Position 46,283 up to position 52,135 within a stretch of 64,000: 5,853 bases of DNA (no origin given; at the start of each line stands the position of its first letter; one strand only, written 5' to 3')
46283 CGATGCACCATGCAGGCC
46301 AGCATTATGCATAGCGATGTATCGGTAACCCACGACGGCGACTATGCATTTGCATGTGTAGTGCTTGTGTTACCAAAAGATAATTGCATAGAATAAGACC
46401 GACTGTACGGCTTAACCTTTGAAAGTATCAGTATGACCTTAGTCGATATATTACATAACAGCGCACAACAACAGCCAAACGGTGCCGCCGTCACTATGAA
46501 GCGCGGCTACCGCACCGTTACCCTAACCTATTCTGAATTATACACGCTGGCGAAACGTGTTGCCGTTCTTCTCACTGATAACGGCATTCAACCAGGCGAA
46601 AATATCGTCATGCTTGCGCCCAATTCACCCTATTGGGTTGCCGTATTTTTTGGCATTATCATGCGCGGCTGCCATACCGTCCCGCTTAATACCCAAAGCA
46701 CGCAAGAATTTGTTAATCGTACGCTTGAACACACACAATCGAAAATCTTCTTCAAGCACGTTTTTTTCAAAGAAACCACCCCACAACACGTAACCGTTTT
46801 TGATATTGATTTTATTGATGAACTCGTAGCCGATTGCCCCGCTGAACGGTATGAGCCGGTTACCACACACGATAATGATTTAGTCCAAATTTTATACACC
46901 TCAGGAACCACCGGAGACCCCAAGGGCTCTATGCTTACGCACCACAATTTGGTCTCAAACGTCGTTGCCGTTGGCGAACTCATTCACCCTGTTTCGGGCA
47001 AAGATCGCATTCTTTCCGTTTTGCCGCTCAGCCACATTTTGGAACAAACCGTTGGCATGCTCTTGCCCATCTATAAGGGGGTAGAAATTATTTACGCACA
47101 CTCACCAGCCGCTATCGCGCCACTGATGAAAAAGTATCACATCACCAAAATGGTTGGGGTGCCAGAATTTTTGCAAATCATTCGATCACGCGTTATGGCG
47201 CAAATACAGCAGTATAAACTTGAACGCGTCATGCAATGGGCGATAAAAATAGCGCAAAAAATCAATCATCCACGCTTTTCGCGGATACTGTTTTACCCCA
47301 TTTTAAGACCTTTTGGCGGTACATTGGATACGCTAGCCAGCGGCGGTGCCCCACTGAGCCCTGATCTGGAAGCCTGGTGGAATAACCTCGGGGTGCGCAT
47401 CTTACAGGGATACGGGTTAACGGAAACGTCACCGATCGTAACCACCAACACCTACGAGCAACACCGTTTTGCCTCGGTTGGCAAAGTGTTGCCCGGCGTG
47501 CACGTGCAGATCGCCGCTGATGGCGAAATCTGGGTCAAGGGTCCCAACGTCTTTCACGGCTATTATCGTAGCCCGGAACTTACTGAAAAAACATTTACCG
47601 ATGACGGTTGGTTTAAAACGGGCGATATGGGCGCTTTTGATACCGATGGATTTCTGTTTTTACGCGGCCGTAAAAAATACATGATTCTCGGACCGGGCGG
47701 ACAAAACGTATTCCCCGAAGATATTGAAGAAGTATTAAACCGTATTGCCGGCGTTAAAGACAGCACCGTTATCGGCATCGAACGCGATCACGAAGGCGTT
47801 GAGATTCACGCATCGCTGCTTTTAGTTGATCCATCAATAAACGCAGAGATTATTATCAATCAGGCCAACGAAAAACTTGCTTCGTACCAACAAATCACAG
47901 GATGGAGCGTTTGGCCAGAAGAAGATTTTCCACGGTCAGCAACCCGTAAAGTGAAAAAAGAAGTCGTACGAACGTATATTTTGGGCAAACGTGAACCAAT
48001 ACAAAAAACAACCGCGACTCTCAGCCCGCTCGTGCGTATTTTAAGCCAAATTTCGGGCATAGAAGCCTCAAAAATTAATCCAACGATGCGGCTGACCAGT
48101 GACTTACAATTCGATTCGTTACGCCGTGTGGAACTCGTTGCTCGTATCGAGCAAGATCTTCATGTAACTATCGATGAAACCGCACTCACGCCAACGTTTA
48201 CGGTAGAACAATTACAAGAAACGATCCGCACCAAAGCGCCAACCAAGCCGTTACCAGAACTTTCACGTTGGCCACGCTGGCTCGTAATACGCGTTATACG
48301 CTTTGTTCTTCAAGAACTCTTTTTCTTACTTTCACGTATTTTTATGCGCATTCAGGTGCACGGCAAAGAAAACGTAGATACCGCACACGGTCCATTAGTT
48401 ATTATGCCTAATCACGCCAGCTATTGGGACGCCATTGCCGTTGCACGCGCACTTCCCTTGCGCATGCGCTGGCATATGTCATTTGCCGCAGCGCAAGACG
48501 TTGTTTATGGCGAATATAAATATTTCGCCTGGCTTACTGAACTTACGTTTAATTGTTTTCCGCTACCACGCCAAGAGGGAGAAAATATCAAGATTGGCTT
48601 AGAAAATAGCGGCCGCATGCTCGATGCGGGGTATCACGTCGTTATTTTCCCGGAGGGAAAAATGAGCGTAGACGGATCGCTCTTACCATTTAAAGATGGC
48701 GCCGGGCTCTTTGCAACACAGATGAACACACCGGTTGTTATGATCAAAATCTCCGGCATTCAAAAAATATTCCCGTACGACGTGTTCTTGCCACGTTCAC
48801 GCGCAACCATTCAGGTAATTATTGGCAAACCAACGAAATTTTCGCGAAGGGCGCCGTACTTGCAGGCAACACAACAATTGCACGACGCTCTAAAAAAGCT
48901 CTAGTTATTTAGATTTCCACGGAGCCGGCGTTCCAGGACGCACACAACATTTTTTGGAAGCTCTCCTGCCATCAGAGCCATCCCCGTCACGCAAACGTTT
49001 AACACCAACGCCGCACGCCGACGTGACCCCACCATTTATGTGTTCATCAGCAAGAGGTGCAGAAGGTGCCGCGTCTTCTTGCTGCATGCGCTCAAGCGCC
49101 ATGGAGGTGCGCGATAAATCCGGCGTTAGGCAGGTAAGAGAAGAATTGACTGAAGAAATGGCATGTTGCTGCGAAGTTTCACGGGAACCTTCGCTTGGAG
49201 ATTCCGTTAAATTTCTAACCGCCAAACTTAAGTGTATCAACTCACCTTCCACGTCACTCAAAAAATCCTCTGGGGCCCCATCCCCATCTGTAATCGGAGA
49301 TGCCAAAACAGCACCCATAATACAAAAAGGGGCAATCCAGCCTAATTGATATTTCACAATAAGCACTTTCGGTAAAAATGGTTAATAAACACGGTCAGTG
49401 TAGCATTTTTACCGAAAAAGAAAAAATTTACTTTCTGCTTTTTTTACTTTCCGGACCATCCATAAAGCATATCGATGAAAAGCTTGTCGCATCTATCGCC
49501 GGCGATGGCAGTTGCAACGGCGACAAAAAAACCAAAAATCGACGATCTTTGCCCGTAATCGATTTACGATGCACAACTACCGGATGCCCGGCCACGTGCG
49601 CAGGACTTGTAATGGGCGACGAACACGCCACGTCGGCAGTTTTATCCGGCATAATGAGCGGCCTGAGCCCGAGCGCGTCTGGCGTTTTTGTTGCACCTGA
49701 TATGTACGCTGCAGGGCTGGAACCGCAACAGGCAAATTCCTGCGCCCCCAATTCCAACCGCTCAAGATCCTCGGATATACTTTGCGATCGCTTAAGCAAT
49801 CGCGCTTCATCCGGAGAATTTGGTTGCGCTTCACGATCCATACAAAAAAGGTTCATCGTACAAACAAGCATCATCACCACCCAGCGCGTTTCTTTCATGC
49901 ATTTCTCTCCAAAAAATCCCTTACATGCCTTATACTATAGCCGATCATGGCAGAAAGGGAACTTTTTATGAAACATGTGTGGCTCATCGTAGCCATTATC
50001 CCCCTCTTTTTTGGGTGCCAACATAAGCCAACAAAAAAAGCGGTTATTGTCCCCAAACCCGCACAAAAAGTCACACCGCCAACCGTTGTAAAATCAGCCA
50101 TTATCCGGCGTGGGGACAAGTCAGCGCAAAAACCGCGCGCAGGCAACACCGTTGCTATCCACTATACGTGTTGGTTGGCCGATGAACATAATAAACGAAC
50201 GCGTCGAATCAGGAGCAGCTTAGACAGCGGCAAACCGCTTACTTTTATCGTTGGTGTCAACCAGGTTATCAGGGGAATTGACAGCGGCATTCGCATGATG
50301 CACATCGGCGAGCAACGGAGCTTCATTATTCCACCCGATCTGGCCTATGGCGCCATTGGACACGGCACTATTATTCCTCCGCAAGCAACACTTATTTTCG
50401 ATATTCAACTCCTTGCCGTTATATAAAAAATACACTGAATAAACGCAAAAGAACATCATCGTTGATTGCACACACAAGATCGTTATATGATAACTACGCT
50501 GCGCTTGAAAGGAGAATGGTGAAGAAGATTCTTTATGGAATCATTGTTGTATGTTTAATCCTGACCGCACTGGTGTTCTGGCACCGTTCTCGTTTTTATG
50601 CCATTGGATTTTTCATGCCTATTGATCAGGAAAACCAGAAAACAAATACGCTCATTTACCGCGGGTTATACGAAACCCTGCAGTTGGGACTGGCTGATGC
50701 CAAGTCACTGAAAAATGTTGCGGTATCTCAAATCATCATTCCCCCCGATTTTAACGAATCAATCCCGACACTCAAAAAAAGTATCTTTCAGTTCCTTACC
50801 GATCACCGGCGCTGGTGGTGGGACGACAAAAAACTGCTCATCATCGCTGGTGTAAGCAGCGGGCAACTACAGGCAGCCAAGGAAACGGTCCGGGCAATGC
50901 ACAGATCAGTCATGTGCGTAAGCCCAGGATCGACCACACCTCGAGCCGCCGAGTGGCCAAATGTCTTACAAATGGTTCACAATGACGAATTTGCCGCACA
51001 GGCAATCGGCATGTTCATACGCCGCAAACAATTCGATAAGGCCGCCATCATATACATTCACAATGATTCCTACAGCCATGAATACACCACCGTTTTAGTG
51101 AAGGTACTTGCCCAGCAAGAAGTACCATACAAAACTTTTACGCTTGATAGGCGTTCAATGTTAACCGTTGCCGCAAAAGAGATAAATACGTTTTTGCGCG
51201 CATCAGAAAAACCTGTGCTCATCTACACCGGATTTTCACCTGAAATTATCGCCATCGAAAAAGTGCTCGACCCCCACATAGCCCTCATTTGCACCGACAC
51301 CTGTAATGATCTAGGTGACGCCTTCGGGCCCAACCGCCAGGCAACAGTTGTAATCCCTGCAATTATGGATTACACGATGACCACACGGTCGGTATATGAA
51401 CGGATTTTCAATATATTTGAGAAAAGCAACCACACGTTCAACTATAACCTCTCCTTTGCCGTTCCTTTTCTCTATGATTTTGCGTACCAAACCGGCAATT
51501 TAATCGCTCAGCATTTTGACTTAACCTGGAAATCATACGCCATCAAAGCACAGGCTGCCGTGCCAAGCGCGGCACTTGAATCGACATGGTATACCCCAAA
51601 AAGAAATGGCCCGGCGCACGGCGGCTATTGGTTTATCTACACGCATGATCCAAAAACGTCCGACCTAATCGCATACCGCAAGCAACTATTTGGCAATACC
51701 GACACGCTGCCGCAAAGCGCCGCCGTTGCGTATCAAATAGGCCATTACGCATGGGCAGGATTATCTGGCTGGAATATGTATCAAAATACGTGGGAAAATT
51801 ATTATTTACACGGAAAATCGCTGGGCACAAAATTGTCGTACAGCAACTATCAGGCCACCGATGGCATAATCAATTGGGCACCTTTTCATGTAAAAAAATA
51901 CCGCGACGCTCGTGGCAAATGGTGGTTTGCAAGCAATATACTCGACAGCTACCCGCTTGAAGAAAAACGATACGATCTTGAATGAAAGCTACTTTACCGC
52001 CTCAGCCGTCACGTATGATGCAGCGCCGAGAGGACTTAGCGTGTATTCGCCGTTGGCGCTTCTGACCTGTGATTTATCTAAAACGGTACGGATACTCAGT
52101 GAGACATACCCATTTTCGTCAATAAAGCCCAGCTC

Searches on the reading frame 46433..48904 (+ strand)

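Call 7: search_protein_families(library=ncbifam, proteins=[window:46433-48904:+])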
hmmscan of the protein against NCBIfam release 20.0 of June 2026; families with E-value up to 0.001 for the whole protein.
window:46433-48904:+ (823 aa): 114 families (the best 25 are shown)
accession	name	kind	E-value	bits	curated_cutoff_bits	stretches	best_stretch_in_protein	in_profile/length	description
NF004837.0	PRK06187.1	subfamily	6.4e-84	282.1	476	2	299-519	289-525/531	long-chain-fatty-acid--CoA ligase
NF005702.0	PRK07514.1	subfamily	4.6e-72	243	558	2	298-514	272-498/506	malonyl-CoA synthase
NF004114.0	PRK05605.1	equivalog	3.4e-66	223.8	766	3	302-518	344-571/575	long-chain-fatty-acid--CoA ligase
NF002966.0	PRK03640.1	equivalog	3.2e-64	217.3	556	2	298-513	256-477/483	o-succinylbenzoate--CoA ligase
NF052269.1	Staph_lig_FadD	equivalog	1.2e-61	208.5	650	2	298-515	267-492/499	long-chain-fatty-acid--CoA ligase FadD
NF005291.0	PRK06814.1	equivalog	2.1e-61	208.1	1349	3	313-458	925-1075/1140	acyl-[ACP]--phospholipid O-acyltransferase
NF006386.0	PRK08633.1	equivalog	2.6e-61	207.6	1221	3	144-279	778-916/1147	acyl-[ACP]--phospholipid O-acyltransferase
TIGR01923.1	menE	equivalog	6.7e-61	206.5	330.15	2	301-494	229-426/442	o-succinylbenzoate--CoA ligase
NF005801.1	PRK07656.1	equivalog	7.3e-59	199.7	657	2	322-512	306-499/500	FadD3 family acyl-CoA ligase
NF005463.0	PRK07059.1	subfamily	7.5e-57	193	869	2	257-509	296-549/557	long-chain-fatty-acid--CoA ligase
NF004229.0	PRK05677.1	subfamily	8.2e-55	186.3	879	3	300-488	330-529/563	long-chain-fatty-acid--CoA ligase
NF006572.0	PRK09088.1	equivalog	3.7e-54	184.2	696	2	298-517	259-488/491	acyl-CoA synthetase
NF006181.0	PRK08314.1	subfamily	2.3e-53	181.3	705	3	298-508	321-546/563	long-chain-fatty-acid--CoA ligase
NF006523.0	PRK08974.1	equivalog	5.4e-53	180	884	2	303-514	332-551/561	long-chain-fatty-acid--CoA ligase FadD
NF006182.0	PRK08316.1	subfamily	9.1e-53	179.5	663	2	2-245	12-269/523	fatty acyl-CoA synthetase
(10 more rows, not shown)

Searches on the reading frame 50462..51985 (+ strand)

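Call 7: search_protein_families(library=ncbifam, proteins=[window:50462-51985:+])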
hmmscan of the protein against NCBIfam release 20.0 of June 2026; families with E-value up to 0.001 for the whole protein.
window:50462-51985:+ (507 aa): 0 families

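Call 74: search_protein_families(library=pfam, proteins=[window:50462-51985:+], max_evalue=0.0001)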
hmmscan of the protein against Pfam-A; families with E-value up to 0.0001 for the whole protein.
window:50462-51985:+ (507 aa): 1 family
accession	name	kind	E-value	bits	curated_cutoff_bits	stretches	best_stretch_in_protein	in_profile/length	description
PF01094.35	ANF_receptor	-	1.7e-05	24.5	25.4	1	126-217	53-144/353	Receptor family ligand binding region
